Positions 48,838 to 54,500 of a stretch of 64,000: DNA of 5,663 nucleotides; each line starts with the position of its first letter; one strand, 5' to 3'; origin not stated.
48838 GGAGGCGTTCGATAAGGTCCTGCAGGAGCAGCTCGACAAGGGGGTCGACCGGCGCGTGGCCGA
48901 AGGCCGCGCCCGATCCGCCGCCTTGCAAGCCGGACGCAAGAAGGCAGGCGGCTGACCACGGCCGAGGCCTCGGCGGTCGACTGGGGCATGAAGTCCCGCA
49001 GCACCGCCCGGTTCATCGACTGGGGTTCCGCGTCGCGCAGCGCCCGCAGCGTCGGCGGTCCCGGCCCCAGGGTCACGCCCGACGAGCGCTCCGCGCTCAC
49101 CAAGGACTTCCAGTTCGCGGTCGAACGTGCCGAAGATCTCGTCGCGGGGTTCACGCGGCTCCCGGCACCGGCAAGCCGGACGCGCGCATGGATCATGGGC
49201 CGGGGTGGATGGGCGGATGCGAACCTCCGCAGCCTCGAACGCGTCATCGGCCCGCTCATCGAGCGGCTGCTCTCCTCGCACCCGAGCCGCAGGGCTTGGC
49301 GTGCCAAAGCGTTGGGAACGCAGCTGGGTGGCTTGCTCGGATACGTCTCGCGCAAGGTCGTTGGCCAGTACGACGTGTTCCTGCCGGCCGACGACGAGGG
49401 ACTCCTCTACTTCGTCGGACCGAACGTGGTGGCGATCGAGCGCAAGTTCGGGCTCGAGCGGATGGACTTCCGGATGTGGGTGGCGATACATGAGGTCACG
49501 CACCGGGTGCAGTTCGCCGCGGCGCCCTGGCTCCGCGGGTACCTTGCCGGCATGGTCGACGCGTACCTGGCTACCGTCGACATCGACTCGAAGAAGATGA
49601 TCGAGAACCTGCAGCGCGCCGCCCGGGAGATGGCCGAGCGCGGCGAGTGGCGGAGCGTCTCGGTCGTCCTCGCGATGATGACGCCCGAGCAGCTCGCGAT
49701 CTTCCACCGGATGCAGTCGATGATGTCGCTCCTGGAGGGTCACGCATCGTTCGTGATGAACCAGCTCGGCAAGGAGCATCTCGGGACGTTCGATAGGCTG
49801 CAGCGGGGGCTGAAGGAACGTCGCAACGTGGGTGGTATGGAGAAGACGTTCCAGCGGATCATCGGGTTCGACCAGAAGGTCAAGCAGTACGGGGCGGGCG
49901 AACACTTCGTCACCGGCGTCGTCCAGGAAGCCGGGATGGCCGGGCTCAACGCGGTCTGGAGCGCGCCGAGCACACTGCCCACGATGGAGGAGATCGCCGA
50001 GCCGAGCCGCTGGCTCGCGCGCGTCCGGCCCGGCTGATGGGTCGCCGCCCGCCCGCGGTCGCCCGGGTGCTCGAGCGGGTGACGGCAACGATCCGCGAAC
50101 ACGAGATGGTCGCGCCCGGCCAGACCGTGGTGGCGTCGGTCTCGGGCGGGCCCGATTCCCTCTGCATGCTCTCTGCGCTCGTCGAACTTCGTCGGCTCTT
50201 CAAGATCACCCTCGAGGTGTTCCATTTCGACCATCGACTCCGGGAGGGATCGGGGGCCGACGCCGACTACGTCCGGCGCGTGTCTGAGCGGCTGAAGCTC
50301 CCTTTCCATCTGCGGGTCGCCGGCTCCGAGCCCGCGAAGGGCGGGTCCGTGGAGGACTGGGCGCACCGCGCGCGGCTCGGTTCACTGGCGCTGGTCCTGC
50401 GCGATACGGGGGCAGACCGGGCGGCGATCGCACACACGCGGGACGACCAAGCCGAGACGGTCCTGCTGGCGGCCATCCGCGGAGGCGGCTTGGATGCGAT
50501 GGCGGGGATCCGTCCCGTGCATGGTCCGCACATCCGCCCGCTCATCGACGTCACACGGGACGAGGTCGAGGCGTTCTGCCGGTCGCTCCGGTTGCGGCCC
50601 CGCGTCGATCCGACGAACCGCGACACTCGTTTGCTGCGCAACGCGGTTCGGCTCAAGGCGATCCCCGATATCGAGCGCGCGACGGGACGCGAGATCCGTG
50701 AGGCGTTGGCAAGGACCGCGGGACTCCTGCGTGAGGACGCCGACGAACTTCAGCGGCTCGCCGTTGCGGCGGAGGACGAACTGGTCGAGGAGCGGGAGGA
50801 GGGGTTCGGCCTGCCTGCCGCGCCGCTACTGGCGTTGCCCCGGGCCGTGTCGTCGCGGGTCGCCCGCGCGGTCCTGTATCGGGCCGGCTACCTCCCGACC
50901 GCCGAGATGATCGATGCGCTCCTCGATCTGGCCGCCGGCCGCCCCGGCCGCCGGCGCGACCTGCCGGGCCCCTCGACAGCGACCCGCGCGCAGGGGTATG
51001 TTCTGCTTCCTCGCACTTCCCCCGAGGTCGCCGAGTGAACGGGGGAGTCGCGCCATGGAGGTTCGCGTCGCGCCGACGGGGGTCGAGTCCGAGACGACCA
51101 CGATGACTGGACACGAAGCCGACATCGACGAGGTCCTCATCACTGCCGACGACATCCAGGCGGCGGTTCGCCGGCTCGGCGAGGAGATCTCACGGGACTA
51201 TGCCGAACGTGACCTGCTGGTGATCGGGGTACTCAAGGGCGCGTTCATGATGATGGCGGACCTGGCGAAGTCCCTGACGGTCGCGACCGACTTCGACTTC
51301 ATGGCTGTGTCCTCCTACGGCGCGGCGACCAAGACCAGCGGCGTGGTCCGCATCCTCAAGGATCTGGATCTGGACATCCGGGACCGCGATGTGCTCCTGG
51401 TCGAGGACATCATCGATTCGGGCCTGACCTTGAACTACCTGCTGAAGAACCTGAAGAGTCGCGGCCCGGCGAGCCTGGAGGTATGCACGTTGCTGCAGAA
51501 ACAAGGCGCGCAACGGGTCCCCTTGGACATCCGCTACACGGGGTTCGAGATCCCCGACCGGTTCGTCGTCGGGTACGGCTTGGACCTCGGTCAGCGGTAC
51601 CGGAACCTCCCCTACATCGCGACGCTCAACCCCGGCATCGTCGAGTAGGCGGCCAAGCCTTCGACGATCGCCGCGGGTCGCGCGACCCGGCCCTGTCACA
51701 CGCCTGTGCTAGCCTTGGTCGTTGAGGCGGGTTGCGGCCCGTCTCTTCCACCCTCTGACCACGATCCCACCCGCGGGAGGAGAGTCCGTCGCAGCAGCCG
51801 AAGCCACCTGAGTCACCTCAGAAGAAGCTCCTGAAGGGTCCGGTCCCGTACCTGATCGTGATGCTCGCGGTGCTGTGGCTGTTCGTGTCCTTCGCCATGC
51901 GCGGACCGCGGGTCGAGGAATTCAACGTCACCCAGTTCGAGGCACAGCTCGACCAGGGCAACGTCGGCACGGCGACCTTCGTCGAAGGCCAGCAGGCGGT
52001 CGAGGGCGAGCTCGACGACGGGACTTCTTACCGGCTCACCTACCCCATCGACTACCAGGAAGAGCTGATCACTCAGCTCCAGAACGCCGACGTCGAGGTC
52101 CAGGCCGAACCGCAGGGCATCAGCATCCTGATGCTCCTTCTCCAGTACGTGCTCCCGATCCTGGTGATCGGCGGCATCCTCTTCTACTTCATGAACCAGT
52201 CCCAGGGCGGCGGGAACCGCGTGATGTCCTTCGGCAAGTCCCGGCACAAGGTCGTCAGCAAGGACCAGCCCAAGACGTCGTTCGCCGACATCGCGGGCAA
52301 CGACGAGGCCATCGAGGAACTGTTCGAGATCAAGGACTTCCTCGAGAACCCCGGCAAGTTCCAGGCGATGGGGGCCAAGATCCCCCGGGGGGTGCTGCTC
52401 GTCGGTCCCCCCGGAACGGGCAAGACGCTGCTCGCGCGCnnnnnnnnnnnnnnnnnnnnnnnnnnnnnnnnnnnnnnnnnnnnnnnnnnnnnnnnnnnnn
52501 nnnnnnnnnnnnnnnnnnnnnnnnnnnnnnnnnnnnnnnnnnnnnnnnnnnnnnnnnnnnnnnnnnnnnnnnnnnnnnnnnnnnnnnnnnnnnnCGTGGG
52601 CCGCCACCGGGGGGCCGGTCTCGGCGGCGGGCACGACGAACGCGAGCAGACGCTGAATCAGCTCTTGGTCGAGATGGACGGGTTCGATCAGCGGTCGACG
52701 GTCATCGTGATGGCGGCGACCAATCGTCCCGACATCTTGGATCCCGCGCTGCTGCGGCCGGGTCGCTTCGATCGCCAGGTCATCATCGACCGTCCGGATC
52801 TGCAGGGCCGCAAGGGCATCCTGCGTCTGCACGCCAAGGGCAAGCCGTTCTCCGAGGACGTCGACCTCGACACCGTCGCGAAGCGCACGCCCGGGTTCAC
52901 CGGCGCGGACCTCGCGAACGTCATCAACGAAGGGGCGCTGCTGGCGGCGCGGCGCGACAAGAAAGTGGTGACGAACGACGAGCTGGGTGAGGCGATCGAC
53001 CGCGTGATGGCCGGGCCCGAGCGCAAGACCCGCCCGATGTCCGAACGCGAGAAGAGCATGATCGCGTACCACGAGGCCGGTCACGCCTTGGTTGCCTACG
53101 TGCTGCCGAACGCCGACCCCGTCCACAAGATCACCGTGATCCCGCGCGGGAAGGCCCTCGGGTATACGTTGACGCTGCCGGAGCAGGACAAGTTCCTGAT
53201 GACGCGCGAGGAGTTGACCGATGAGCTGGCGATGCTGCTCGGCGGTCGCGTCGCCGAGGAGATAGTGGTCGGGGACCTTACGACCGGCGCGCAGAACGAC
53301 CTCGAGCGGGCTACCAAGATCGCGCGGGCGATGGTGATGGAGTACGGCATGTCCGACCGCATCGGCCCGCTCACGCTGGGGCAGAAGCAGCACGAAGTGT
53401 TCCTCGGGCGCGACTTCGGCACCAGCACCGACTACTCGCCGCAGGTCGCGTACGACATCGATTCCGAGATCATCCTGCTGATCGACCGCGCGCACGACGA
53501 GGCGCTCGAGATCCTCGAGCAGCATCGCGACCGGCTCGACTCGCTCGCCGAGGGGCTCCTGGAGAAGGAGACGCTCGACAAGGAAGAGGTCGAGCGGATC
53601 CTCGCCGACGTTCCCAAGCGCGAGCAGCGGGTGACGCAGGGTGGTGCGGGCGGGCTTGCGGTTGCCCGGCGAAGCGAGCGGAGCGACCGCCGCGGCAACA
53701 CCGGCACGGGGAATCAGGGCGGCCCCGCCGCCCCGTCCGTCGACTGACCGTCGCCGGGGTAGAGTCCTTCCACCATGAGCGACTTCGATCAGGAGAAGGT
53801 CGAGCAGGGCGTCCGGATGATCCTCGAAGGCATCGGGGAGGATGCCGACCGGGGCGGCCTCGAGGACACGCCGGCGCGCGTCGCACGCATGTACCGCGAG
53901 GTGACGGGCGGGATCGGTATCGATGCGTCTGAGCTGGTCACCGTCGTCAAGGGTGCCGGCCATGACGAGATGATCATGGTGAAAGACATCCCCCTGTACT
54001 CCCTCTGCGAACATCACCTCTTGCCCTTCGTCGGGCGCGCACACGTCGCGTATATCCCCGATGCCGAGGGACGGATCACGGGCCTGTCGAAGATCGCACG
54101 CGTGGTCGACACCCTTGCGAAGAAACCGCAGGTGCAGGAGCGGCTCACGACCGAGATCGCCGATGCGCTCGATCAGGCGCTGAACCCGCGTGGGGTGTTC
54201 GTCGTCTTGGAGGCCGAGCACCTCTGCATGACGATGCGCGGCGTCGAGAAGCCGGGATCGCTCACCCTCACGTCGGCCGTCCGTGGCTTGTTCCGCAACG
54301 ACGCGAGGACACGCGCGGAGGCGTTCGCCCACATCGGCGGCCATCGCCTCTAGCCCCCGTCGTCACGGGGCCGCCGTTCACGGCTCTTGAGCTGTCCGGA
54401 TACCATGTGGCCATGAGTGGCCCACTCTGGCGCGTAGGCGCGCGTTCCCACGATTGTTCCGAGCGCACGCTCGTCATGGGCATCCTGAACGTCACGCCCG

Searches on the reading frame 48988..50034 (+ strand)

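Call 62: search_protein_families(library=pfam, proteins=[window:48988-50034:+], max_evalue=0.001)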
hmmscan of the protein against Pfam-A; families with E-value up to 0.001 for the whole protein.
window:48988-50034:+ (349 aa): 1 family
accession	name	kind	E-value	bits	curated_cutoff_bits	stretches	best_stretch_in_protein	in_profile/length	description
PF10103.15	Zincin_2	-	2.2e-87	294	25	1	10-343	1-344/344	Zincin-like metallopeptidase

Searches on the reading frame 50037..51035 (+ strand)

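Call 62: search_protein_families(library=pfam, proteins=[window:50037-51035:+], max_evalue=0.001)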
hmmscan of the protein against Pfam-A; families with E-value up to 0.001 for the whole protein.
window:50037-51035:+ (333 aa): 2 families
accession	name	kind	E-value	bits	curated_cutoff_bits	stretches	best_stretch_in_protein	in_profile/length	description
PF01171.26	ATP_bind_3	-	9.2e-38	130.2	27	1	31-205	2-180/182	PP-loop family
PF09179.16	TilS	-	3.4e-05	24.4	21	1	259-321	1-65/67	TilS substrate binding domain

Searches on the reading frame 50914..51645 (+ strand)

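Call 37: search_protein_families(library=pfam, proteins=[window:50914-51645:+], max_evalue=0.01)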
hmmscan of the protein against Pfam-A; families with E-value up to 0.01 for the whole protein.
window:50914-51645:+ (244 aa): 1 family
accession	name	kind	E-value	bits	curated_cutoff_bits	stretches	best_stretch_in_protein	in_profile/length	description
PF00156.33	Pribosyltran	-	7.5e-26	90.8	26.3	1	80-224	4-156/158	Phosphoribosyl transferase domain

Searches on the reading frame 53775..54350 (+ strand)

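Call 58: search_protein_families(library=pfam, proteins=[window:53775-54350:+], max_evalue=0.001)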
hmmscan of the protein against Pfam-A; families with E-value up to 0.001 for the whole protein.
window:53775-54350:+ (192 aa): 1 family
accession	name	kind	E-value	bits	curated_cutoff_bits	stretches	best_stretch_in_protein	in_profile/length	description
PF01227.27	GTP_cyclohydroI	-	4.1e-72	241.8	27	1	10-187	2-178/179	GTP cyclohydrolase I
